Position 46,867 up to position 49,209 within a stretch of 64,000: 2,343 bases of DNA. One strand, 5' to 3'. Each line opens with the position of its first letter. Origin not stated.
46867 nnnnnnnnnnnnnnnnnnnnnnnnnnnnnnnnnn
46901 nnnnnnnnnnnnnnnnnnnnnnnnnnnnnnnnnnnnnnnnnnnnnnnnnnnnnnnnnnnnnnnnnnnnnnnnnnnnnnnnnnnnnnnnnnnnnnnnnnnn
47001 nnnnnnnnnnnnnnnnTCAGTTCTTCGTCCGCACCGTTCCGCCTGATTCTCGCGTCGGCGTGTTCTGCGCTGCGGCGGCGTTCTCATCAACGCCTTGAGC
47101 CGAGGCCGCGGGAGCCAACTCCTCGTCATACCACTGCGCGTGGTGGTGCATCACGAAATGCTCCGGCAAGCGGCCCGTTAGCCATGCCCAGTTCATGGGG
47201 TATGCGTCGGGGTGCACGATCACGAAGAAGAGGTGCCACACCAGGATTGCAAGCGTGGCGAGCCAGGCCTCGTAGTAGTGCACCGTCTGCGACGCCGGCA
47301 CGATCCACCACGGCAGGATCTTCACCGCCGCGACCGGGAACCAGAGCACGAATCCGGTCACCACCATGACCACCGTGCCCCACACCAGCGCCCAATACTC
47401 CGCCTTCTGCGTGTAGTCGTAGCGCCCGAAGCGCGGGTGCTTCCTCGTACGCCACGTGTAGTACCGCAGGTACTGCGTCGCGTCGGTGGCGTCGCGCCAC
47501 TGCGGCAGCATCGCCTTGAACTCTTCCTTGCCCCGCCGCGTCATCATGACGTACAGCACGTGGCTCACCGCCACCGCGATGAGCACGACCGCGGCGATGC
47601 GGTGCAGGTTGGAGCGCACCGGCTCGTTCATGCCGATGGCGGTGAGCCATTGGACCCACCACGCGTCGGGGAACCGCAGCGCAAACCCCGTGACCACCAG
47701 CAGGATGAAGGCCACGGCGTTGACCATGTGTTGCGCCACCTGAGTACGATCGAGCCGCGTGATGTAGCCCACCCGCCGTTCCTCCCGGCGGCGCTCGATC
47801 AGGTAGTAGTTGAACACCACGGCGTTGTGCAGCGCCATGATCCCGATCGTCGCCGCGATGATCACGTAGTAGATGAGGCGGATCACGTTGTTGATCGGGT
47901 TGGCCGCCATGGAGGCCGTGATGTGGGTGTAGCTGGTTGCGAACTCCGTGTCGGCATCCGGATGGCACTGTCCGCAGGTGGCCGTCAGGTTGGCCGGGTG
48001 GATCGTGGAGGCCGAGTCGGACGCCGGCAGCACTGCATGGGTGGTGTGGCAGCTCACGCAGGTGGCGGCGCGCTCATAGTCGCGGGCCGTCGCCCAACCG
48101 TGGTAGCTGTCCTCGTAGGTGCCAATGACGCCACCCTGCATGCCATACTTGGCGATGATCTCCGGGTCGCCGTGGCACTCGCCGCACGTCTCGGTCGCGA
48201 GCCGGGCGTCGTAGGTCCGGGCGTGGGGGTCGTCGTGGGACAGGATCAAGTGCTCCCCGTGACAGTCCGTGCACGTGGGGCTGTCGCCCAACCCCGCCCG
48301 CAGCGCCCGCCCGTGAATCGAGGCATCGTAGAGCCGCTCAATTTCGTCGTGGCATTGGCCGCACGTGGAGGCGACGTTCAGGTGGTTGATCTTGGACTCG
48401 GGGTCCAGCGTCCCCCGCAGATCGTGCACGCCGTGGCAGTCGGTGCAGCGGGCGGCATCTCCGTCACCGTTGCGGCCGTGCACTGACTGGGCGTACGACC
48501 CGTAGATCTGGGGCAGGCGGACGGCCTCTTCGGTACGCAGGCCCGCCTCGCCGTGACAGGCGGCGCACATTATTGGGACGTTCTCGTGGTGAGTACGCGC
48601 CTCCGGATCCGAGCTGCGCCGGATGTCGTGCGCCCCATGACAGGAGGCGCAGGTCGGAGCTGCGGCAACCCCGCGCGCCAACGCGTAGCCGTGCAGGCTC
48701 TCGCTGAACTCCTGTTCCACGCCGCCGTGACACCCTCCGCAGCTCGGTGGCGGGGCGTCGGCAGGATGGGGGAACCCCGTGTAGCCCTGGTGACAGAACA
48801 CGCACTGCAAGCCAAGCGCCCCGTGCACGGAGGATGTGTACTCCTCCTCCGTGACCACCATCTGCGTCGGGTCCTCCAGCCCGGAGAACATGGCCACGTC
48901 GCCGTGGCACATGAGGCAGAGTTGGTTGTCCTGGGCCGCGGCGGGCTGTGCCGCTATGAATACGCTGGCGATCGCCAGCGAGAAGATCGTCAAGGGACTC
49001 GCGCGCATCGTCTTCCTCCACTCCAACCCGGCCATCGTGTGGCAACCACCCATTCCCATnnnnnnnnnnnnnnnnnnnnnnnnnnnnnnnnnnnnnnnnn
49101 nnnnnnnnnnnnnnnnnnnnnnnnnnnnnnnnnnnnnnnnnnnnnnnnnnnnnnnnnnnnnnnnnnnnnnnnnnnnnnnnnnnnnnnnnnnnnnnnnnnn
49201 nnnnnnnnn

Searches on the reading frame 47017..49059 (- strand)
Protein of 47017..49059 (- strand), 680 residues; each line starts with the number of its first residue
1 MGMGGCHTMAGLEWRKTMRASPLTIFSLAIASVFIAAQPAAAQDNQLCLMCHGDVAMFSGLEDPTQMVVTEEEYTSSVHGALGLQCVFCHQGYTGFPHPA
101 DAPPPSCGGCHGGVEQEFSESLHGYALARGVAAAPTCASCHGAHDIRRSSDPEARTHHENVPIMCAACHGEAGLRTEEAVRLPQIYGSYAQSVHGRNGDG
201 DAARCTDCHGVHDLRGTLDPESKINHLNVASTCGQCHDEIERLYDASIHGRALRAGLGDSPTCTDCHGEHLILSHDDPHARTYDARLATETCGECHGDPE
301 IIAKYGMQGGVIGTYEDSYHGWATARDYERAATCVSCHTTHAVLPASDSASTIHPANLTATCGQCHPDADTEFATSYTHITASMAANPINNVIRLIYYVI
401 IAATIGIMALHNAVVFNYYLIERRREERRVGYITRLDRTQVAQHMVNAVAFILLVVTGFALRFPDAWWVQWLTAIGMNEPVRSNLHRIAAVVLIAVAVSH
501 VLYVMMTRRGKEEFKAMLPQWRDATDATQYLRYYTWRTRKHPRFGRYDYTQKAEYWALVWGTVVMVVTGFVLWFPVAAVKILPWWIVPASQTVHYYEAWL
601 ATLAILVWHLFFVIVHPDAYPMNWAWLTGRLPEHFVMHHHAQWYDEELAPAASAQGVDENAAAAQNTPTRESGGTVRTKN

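Call 4: search_protein_families(library=pfam, proteins=[window:47017-49059:-], max_evalue=0.01)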
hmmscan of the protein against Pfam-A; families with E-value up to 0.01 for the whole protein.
window:47017-49059:- (680 aa): 9 families
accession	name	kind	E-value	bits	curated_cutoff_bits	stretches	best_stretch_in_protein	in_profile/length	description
PF01292.26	Ni_hydr_CYTB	-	2.1e-19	70.4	30.1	1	437-617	3-166/179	Prokaryotic cytochrome b561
PF14537.11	Cytochrom_c3_2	-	4.6e-18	65.9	25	3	78-169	1-78/79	Cytochrome c3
PF14522.11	Cytochrome_C7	-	3.1e-16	59.4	24.8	3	44-111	12-66/67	Cytochrome c7 and related cytochrome c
PF03264.19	Cytochrom_NNT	-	2.3e-07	31.2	24.1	0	184-297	47-165/174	NapC/NirT cytochrome c family, N-terminal region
PF09699.15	Paired_CXXCH_1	-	4.7e-07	29.8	20.6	0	332-369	7-39/41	Doubled CXXCH motif (Paired_CXXCH_1)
PF00684.25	DnaJ_CXXCXGXG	-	1.1e-05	26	32.7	0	259-303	13-55/65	DnaJ central domain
PF02085.21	Cytochrom_CIII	-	1.7e-05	25.5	22.9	0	327-371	42-87/101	Class III cytochrome C family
PF22678.1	Cytochrom_c_NrfB-like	-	0.00011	23.1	27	0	292-371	1-73/89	Cytochrome c-type protein NrfB-like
PF14358.11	DUF4405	-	0.00011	23.1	26.7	1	448-503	7-64/66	Domain of unknown function (DUF4405)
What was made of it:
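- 47017..49008 (-): Gene A: 663-aa protein with an 11-heme c domain fused to an FdnI-type cytochrome b (A-type CbcL/MtrH/MtoC family member). PF01292 at 70.4 bits in call 4.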

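Call 5: search_protein_families(library=ncbifam, proteins=[window:47017-49059:-], max_evalue=0.01)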
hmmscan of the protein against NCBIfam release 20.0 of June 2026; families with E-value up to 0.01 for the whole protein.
window:47017-49059:- (680 aa): 10 families
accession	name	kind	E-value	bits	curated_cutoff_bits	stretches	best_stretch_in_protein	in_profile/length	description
TIGR01583.1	formate-DH-gamm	equivalog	3.1e-16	60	115.85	1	433-647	2-201/204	formate dehydrogenase subunit gamma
TIGR02125.1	CytB-hydogenase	equivalog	6.6e-09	35.6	121.5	1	443-616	10-191/212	Ni/Fe-hydrogenase, b-type cytochrome subunit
NF007558.0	PRK10179.1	equivalog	1.4e-08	34.7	339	1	436-647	10-204/217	formate dehydrogenase-N subunit gamma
NF008659.0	PRK11659.1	equivalog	1.1e-05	25.3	184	0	136-238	48-143/188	cytochrome c nitrite reductase pentaheme subunit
TIGR04257.1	nanowire_3heme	domain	1.4e-05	25.1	40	0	331-369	23-61/75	c(7)-type cytochrome triheme domain-containing protein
NF007924.0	PRK10639.1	equivalog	2.8e-05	24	341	1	432-646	6-201/211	formate dehydrogenase cytochrome b556 subunit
TIGR02161.1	napC_nirT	subfamily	0.00013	21.9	310.6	0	183-296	56-174/185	periplasmic nitrate (or nitrite) reductase c-type cytochrome, NapC/NirT family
TIGR03146.1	cyt_nit_nrfB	equivalog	0.00035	20.9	166.6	0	331-368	109-143/145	cytochrome c nitrite reductase pentaheme subunit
NF011606.0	PRK15032.1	equivalog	0.0015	17.8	455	1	184-219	56-91/390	pentaheme c-type cytochrome TorC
NF007906.0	PRK10617.1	equivalog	0.0019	18.1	349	0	184-214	66-96/200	cytochrome c-type protein NapC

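Call 8: search_solved_structures(query=window:47017-49008:-, max_evalue=0.01, show_alignments=3)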
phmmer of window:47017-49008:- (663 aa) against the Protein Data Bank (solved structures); distinct sequences matched with E-value up to 0.01: 2.
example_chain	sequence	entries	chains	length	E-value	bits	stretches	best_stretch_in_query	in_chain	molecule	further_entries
1kqf_C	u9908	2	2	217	2.8e-07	32.2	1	423-630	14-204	FORMATE DEHYDROGENASE, NITRATE-INDUCIBLE, CYTOCHROME B556(FDN) SUBUNIT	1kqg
6i5b_A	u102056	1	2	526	0.0056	18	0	213-288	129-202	Uncharacterized protein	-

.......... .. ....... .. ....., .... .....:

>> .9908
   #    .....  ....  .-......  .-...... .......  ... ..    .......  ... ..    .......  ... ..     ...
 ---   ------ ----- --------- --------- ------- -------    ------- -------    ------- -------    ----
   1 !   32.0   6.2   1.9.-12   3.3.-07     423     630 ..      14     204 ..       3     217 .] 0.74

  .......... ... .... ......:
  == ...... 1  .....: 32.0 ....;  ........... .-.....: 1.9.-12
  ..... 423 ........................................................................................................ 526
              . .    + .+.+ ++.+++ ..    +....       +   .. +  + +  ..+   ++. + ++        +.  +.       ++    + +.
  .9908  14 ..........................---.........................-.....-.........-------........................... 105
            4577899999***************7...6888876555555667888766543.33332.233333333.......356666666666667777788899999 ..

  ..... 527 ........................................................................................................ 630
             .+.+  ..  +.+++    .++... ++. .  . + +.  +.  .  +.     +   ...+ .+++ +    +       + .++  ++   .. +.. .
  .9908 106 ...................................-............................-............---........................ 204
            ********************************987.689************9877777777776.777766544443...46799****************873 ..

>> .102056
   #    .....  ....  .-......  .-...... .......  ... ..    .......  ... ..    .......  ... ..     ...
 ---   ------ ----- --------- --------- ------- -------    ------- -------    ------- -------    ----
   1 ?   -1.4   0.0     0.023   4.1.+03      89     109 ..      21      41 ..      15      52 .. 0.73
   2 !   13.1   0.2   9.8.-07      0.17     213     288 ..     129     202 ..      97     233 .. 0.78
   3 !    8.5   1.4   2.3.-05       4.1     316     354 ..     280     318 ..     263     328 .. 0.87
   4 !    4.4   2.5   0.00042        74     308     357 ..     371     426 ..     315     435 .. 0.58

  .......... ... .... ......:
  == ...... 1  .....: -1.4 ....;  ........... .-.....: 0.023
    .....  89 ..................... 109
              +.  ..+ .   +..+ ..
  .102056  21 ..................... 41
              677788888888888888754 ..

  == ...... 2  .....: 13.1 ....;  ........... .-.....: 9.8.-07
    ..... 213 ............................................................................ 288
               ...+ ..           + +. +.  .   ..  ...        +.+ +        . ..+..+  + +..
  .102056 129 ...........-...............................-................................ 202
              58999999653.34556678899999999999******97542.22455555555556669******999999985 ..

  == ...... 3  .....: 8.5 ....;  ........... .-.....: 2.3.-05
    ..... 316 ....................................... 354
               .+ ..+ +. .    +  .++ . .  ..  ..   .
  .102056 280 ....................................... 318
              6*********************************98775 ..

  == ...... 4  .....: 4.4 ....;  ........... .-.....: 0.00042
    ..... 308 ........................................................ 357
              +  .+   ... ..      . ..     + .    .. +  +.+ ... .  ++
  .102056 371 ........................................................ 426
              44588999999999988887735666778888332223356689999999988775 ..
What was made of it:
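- Checked: A matches E. coli FdnI by sequence (1kqf_C, E 2.8e-7, call 8).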
